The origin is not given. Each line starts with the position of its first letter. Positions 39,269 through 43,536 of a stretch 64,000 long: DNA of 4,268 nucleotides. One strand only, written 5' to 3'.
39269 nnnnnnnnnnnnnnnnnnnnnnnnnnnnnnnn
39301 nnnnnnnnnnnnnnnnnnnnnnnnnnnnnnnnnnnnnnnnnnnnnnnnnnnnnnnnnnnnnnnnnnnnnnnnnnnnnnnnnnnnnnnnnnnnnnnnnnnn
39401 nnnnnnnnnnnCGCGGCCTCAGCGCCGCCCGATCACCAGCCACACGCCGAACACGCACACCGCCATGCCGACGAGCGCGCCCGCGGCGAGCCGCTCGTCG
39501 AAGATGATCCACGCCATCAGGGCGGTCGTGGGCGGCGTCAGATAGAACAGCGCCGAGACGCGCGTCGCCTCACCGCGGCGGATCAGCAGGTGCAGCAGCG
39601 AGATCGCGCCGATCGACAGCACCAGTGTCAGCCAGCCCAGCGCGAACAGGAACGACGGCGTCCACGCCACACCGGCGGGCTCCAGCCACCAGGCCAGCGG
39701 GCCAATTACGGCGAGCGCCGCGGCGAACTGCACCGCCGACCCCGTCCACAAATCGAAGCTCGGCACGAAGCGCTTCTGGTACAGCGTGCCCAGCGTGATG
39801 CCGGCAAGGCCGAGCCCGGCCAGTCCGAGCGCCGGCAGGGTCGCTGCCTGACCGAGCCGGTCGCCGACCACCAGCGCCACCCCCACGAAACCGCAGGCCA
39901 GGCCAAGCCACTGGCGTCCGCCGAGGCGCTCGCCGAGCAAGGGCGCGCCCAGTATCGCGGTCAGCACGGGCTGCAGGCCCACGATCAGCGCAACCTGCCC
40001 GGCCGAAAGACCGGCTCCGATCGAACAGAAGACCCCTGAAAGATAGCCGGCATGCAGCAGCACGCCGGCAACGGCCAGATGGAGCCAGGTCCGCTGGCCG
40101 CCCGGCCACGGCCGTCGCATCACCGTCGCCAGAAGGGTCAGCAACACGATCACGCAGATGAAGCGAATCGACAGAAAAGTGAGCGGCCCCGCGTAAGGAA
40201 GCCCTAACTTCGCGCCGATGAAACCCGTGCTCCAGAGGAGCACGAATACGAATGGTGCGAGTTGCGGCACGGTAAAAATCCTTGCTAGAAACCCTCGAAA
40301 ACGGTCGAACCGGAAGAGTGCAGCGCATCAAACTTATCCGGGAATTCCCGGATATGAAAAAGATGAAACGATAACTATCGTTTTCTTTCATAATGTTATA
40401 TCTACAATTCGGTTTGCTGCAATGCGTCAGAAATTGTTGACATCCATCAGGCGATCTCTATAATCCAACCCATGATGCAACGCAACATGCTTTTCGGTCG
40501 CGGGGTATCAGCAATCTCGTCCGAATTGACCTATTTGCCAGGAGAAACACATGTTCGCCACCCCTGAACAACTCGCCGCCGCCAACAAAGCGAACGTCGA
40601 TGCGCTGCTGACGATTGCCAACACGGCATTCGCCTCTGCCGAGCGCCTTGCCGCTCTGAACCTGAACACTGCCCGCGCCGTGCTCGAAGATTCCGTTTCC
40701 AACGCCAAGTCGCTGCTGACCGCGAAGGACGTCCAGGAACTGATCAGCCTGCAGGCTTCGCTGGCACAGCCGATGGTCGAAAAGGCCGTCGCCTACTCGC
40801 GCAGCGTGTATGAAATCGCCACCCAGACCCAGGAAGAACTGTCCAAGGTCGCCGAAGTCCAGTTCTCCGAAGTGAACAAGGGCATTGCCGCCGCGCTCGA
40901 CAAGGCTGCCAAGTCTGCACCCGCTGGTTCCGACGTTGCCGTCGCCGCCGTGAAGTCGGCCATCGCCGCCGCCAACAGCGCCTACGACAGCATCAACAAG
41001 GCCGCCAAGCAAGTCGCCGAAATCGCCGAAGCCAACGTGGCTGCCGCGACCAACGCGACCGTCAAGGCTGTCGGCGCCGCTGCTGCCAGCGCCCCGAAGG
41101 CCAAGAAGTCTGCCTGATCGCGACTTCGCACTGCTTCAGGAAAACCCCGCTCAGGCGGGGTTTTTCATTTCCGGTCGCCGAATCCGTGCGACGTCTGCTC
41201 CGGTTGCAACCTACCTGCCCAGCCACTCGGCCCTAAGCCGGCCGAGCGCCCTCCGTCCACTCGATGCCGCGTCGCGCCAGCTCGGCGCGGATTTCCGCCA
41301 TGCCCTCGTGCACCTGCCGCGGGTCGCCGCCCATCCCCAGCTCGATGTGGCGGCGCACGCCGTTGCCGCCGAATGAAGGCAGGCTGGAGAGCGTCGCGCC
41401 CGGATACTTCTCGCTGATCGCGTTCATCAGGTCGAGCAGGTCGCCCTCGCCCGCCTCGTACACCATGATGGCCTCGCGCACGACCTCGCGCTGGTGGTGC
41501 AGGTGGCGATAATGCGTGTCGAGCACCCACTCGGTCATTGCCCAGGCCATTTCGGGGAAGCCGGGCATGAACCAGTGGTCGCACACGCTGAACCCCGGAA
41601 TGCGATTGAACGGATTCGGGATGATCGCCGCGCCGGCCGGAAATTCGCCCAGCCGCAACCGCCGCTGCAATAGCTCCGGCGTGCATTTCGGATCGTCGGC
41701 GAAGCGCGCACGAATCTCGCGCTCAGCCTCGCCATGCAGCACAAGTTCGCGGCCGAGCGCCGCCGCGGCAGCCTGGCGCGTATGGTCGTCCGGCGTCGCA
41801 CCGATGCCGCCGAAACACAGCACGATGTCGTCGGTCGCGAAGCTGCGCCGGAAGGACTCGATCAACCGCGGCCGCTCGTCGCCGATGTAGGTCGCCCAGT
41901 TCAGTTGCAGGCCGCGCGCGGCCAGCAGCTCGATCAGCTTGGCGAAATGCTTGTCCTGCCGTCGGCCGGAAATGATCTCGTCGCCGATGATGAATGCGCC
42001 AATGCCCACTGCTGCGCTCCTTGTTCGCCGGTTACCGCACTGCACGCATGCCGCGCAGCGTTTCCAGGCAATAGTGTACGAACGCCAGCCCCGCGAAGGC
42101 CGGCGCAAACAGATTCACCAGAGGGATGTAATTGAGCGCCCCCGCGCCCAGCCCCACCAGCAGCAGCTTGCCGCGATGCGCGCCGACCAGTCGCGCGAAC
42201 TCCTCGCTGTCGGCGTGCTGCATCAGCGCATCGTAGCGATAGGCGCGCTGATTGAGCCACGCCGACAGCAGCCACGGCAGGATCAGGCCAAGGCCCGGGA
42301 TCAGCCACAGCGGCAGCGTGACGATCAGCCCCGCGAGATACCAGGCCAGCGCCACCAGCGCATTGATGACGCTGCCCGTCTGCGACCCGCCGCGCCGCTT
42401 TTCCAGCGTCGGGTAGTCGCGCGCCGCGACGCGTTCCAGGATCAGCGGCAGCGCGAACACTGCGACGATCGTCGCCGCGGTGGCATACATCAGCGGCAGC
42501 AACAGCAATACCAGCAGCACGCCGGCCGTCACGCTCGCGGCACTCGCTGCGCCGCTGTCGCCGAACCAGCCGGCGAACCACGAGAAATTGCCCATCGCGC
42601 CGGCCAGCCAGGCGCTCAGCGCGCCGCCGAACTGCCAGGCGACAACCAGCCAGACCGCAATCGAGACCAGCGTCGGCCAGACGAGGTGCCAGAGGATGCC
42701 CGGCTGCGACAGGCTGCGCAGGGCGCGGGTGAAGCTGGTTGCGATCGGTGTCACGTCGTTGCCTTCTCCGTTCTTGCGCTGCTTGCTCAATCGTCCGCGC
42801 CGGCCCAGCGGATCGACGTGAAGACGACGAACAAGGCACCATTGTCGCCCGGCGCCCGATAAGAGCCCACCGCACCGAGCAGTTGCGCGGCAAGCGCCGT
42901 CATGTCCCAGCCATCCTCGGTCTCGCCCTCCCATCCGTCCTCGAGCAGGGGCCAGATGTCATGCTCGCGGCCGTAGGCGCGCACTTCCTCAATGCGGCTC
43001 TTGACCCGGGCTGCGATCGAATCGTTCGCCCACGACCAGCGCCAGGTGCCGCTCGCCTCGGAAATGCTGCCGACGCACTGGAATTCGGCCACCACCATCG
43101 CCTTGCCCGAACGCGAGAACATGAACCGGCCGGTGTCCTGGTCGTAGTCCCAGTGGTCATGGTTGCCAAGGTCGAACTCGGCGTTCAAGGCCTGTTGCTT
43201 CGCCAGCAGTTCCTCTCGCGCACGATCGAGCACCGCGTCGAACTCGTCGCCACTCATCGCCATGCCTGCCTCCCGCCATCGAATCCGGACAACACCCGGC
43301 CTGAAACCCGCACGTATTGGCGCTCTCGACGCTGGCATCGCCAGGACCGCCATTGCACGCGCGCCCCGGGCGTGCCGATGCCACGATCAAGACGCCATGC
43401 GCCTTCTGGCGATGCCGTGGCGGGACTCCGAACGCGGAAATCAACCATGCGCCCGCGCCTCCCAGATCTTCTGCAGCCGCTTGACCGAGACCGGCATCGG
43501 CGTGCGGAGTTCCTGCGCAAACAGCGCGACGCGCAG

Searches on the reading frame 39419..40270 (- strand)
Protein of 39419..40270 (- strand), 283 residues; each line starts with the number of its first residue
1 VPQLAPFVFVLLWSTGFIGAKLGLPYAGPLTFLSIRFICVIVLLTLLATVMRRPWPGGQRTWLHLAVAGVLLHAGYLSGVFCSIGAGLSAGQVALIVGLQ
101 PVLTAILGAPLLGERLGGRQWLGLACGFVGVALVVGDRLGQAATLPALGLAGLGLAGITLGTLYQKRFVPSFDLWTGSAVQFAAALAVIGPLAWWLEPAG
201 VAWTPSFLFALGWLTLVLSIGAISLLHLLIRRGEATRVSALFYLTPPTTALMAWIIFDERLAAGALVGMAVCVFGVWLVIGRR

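Call 69: search_protein_families(library=ncbifam, proteins=[window:39419-40270:-], max_evalue=0.00001)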
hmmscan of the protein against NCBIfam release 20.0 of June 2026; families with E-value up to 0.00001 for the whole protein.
window:39419-40270:- (283 aa): 3 families
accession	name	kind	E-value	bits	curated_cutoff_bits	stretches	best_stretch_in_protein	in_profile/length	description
TIGR00950.1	2A78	equivalog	9.3e-17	61.3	230.2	1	13-276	1-263/264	carboxylate/amino acid/amine transporter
NF008432.0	PRK11272.1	equivalog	1e-13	51.2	270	1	7-279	16-285/294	drug/metabolite exporter YedA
NF008523.0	PRK11453.1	equivalog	9.1e-10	38.6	472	1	8-145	11-142/299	O-acetylserine/cysteine exporter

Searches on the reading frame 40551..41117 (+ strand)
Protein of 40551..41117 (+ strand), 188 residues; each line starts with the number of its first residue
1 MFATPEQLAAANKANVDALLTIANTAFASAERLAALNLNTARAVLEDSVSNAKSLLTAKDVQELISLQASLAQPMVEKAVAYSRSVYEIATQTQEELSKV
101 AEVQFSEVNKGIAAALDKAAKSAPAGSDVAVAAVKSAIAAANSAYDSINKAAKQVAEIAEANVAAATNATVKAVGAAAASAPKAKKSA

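Call 69: search_protein_families(library=ncbifam, proteins=[window:40551-41117:+], max_evalue=0.00001)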
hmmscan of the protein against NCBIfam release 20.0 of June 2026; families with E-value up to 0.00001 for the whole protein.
window:40551-41117:+ (188 aa): 2 families
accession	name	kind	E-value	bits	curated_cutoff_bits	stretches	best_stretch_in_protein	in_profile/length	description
TIGR01841.1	phasin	subfamily_domain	1.1e-22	80.2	30.2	1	26-109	1-84/88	TIGR01841 family phasin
TIGR01985.1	phasin_2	equivalog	1.2e-06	29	99.7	1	6-105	22-121/123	phasin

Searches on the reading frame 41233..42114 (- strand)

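Call 80: search_protein_families(library=pfam, proteins=[window:41233-42114:-], max_evalue=1e-8)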
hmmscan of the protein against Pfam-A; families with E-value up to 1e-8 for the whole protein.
window:41233-42114:- (293 aa): 1 family
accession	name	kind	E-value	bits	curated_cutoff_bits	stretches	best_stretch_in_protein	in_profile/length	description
PF00994.29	MoCF_biosynth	-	3.3e-25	88.9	26.6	1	41-198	3-138/144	Probable molybdopterin binding domain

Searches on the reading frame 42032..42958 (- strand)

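Call 83: search_protein_families(library=pfam, proteins=[window:42032-42958:-], max_evalue=0.000001)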
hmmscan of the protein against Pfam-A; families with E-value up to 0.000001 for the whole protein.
window:42032-42958:- (308 aa): 1 family
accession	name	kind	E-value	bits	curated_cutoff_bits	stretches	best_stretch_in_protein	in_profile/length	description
PF07264.17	EI24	-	1.1e-32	114.2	32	1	76-286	2-199/199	Sulfate transporter CysZ/Etoposide-induced protein 2.4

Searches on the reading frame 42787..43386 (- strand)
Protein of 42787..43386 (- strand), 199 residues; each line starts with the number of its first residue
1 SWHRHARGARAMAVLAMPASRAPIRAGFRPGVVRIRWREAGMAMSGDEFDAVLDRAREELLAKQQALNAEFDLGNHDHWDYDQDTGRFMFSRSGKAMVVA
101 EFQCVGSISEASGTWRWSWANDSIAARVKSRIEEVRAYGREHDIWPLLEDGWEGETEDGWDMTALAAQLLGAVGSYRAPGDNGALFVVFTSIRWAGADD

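Call 83: search_protein_families(library=pfam, proteins=[window:42787-43386:-], max_evalue=0.000001)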
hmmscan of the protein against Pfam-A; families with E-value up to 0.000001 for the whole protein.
window:42787-43386:- (199 aa): 1 family
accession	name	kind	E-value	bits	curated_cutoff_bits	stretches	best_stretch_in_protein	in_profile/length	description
PF21813.2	DUF6882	-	1.5e-39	135.5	23.9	1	50-190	1-140/142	Family of unknown function (DUF6882)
